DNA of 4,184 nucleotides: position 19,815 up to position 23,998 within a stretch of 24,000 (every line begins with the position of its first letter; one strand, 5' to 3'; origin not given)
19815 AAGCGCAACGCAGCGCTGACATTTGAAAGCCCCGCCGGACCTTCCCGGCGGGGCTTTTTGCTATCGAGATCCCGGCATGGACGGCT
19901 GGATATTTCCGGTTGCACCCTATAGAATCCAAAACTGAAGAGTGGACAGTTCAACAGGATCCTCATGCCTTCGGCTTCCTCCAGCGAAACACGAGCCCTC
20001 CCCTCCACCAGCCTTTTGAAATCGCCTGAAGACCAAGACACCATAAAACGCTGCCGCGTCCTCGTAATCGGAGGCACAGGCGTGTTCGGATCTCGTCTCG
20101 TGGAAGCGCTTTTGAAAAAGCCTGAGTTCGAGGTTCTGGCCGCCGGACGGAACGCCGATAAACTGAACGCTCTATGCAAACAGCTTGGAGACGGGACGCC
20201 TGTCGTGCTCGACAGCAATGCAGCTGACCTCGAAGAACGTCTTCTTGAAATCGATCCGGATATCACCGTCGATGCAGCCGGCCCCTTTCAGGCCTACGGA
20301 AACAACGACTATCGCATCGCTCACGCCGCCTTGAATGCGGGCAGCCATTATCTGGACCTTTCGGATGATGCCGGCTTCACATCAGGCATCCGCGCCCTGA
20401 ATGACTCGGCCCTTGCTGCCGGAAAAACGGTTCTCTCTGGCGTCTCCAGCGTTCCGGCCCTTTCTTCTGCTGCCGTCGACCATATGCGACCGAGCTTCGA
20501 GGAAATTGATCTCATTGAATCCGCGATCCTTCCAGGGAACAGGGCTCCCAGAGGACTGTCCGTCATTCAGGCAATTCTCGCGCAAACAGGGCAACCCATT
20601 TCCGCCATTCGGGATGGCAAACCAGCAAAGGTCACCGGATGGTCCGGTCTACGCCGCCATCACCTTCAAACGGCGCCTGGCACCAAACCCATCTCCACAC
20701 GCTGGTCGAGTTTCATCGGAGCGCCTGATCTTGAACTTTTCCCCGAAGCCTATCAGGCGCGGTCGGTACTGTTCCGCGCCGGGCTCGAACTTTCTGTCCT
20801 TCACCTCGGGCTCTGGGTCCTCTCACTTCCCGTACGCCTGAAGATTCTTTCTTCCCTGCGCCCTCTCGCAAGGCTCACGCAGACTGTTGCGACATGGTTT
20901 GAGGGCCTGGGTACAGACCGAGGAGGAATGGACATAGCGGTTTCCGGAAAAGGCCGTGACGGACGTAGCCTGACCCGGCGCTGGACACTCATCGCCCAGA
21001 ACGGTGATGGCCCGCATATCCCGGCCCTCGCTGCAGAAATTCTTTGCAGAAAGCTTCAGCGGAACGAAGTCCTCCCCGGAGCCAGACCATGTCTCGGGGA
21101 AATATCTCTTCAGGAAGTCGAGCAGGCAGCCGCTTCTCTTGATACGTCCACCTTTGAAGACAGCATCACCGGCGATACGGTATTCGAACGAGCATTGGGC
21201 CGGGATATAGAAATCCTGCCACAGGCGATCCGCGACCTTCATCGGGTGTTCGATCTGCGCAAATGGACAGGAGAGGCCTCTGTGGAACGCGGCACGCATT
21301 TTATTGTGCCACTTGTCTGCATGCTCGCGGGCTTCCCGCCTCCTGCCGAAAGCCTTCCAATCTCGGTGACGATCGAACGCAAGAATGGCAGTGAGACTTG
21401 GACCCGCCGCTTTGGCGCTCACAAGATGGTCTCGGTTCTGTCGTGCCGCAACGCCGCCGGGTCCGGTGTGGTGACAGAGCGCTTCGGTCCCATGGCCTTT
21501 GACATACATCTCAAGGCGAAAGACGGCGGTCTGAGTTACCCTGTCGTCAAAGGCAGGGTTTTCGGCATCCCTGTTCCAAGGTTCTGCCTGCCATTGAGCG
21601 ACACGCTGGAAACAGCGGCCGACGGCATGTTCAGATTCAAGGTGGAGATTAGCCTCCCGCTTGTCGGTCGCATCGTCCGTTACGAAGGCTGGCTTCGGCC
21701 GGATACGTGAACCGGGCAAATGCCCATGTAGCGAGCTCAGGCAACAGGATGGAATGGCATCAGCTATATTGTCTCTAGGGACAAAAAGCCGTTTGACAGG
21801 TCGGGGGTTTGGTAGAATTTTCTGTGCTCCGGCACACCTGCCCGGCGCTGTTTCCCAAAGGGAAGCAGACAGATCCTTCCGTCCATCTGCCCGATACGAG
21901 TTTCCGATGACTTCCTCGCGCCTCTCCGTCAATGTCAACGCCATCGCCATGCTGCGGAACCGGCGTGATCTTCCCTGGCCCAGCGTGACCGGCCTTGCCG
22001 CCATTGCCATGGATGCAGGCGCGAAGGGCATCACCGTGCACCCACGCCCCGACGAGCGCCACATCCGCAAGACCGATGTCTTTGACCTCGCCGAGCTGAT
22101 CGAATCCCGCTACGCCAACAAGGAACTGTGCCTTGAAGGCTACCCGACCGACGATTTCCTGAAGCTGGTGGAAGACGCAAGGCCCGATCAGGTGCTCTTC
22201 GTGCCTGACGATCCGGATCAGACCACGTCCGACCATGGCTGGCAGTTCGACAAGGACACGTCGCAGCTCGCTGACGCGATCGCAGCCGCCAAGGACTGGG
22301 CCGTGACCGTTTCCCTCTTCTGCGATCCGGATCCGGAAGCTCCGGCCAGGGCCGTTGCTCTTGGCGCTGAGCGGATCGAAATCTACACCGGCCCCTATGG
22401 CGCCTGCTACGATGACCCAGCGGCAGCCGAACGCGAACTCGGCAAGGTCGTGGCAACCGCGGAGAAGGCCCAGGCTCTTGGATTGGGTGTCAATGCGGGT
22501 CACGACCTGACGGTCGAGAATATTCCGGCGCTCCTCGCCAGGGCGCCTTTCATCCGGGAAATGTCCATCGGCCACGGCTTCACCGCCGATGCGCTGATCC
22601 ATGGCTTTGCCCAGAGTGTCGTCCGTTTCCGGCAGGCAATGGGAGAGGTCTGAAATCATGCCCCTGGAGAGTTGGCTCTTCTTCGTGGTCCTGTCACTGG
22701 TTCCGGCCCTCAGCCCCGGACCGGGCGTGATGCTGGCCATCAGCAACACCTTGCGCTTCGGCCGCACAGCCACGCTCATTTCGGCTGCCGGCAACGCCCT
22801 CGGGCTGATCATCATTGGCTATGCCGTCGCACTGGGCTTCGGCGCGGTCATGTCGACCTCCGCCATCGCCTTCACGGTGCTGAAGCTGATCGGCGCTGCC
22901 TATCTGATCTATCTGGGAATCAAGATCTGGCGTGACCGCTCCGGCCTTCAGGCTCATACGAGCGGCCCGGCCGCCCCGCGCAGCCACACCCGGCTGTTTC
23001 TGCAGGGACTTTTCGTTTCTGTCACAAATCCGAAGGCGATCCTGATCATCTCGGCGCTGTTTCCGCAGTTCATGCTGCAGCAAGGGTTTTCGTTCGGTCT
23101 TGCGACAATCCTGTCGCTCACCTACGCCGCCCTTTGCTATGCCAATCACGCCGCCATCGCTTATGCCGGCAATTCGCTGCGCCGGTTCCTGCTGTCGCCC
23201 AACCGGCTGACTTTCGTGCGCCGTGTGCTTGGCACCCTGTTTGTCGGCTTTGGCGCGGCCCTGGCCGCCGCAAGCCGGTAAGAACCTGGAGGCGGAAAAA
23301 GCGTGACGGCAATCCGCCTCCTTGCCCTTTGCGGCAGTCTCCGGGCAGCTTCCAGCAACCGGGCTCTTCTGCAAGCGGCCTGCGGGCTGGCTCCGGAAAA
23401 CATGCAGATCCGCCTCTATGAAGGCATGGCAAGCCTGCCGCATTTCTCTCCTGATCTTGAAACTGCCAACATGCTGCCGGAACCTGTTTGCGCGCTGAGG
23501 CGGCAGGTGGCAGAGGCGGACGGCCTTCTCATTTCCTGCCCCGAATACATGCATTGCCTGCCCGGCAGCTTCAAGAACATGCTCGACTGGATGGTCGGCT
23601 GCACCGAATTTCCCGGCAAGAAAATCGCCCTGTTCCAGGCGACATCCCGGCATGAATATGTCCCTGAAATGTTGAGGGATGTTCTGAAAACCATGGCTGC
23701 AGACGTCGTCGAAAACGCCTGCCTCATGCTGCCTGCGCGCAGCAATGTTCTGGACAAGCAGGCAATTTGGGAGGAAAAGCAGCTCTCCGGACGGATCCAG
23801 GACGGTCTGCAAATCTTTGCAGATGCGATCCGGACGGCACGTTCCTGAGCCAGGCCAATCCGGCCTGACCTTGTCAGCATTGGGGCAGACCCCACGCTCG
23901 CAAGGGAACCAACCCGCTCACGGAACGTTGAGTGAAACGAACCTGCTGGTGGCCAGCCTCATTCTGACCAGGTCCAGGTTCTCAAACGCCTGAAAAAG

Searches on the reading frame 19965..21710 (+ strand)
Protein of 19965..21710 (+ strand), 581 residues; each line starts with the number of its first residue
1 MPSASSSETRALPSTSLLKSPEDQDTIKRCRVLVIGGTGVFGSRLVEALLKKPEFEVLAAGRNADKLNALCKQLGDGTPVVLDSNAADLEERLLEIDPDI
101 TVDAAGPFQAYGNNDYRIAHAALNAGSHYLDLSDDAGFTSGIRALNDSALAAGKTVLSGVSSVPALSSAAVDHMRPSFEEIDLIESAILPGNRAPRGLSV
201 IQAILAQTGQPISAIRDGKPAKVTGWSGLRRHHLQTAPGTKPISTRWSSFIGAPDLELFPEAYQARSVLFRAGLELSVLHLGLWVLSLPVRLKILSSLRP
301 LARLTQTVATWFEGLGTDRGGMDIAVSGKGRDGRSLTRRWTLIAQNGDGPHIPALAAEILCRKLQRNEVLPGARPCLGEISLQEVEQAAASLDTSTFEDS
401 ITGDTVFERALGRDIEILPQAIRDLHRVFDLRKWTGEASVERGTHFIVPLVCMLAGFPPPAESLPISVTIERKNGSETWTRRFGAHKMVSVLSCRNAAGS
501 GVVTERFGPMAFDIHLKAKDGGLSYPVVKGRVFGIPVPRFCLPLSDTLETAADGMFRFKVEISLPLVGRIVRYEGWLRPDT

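Call 80: search_protein_families(library=pfam, proteins=[window:19965-21710:+], max_evalue=0.001)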
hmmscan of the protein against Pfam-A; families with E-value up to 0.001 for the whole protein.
window:19965-21710:+ (581 aa): 6 families
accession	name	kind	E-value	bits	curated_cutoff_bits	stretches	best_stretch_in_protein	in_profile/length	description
PF13761.12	DUF4166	-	2.6e-28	99.5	23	1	418-577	1-184/184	Domain of unknown function (DUF4166)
PF03435.24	Sacchrp_dh_NADP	-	5.5e-09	36.9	25.1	1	32-157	1-129/129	Saccharopine dehydrogenase NADP binding domain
PF01370.27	Epimerase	-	0.00018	21.5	20.9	1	32-114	1-80/240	NAD dependent epimerase/dehydratase family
PF01488.26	Shikimate_DH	-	0.00048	20.7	24.3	1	25-95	8-75/138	Shikimate / quinate 5-dehydrogenase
PF01118.30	Semialdhyde_dh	-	0.00081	20.2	26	0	31-135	1-99/121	Semialdehyde dehydrogenase, NAD binding domain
PF13460.12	NAD_binding_10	-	0.00087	19.6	27.2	0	36-97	1-62/184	NAD(P)H-binding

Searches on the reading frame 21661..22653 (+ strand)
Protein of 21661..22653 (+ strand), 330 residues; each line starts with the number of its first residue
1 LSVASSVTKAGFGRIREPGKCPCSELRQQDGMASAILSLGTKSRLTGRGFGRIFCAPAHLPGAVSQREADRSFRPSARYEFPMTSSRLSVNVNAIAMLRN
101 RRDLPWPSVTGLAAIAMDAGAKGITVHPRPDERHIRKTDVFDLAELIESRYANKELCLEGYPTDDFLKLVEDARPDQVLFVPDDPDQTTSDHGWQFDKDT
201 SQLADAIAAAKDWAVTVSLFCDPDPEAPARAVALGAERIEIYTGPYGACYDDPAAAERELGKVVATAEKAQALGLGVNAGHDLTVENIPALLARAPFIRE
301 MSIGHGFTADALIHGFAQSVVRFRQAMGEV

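Call 80: search_protein_families(library=pfam, proteins=[window:21661-22653:+], max_evalue=0.001)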
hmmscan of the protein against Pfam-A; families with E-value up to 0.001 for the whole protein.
window:21661-22653:+ (330 aa): 1 family
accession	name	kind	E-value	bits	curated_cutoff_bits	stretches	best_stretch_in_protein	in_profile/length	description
PF03740.19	PdxJ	-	4.1e-76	255.6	24.5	1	87-327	1-234/234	Pyridoxal phosphate biosynthesis protein PdxJ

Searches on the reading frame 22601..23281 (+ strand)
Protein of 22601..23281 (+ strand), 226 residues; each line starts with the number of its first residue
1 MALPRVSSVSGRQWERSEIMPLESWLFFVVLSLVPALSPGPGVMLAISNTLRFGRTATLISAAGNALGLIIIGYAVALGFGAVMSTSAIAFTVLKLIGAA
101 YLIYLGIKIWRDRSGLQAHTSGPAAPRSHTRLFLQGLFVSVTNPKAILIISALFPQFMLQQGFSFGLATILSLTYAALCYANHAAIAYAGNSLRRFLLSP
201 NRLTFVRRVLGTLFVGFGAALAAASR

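Call 80: search_protein_families(library=pfam, proteins=[window:22601-23281:+], max_evalue=0.001)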
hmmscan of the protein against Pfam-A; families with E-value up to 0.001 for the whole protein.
window:22601-23281:+ (226 aa): 1 family
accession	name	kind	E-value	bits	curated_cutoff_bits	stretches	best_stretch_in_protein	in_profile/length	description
PF01810.24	LysE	-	1.5e-26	93.5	25.6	1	36-223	4-191/193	LysE type translocator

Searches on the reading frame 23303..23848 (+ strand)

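Call 80: search_protein_families(library=pfam, proteins=[window:23303-23848:+], max_evalue=0.001)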
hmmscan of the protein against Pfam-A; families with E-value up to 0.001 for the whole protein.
window:23303-23848:+ (181 aa): 1 family
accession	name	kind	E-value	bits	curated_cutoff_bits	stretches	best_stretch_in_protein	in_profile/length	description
PF03358.20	FMN_red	-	3.1e-24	85.7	24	1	5-144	2-148/152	NADPH-dependent FMN reductase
